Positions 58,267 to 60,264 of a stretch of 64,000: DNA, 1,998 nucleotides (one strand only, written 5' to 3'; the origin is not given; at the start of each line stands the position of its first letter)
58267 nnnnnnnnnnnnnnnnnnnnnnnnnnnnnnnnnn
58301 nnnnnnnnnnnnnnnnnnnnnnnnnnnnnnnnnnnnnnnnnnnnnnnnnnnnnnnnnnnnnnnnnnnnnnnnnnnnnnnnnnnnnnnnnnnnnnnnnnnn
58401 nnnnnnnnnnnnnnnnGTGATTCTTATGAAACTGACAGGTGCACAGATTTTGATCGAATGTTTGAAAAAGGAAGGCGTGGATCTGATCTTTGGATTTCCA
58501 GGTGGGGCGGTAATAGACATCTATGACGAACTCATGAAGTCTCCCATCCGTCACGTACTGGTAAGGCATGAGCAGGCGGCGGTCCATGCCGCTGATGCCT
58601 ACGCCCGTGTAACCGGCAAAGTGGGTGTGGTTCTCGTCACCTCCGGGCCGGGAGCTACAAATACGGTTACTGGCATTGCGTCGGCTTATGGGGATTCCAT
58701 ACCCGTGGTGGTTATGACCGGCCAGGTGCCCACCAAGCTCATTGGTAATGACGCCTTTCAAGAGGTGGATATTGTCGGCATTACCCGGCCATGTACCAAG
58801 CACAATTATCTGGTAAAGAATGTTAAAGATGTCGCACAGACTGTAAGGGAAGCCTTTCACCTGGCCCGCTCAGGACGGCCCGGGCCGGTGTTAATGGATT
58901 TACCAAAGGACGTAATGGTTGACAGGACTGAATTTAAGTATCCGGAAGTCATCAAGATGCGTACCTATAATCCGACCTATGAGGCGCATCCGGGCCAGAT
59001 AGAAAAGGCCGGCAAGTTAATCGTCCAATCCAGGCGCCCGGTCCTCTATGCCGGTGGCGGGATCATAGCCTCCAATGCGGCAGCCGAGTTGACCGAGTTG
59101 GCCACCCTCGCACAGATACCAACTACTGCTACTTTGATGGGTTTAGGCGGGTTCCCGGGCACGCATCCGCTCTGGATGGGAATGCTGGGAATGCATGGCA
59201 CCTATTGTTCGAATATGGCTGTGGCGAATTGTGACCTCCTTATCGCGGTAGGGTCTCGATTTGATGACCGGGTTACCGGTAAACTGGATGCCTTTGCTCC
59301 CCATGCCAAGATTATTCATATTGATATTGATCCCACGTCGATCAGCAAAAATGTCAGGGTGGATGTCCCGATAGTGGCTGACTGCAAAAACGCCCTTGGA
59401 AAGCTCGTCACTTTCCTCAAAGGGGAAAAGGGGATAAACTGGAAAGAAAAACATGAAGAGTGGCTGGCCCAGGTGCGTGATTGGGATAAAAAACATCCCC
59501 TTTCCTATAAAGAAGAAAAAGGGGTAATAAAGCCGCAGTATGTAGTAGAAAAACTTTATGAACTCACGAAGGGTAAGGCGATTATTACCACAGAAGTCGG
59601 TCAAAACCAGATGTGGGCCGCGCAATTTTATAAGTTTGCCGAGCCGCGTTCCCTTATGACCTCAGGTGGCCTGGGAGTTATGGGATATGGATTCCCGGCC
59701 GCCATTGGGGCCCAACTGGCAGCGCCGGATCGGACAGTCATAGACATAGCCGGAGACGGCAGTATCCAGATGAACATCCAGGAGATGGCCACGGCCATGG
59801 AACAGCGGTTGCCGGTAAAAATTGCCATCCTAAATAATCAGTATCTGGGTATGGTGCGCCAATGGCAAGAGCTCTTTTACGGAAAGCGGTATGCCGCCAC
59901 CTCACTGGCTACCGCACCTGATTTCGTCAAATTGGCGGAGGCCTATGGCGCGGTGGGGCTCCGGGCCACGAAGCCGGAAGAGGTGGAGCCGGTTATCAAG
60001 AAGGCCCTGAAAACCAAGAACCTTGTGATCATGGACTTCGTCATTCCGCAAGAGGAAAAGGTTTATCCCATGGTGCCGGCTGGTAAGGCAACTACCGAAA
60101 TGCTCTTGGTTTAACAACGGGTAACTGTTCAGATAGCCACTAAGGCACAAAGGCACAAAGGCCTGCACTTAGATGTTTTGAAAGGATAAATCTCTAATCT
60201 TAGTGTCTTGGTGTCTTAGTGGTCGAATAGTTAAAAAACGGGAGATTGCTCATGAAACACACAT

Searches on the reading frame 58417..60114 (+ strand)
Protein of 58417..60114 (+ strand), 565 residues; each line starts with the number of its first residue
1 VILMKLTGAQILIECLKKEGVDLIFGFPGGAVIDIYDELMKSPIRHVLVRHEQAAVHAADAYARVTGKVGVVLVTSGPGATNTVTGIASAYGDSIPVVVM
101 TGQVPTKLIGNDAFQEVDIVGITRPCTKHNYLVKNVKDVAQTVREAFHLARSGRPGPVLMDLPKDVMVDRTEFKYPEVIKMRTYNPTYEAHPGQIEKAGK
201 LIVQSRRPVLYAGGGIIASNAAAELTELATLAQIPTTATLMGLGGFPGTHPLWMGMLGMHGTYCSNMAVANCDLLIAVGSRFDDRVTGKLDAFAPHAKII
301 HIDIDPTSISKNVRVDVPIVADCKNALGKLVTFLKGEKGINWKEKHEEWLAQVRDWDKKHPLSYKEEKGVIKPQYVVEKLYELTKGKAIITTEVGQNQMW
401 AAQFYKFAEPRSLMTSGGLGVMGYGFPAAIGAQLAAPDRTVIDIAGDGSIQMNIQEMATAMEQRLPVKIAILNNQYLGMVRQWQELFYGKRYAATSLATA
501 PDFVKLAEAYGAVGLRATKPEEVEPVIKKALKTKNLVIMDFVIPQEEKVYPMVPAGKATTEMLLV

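Call 92: search_protein_families(library=pfam, proteins=[window:58417-60114:+], max_evalue=0.00001)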
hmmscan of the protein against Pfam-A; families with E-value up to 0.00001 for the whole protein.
window:58417-60114:+ (565 aa): 3 families
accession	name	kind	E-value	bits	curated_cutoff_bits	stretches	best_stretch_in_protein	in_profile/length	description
PF02775.26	TPP_enzyme_C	-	3.1e-57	193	21.9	1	394-540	2-150/151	Thiamine pyrophosphate enzyme, C-terminal TPP binding domain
PF00205.28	TPP_enzyme_M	-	1.4e-50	171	30.4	1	195-330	1-137/137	Thiamine pyrophosphate enzyme, central domain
PF02776.23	TPP_enzyme_N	-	1.7e-43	147.6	26.8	1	7-121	2-118/119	Thiamine pyrophosphate enzyme, N-terminal TPP binding domain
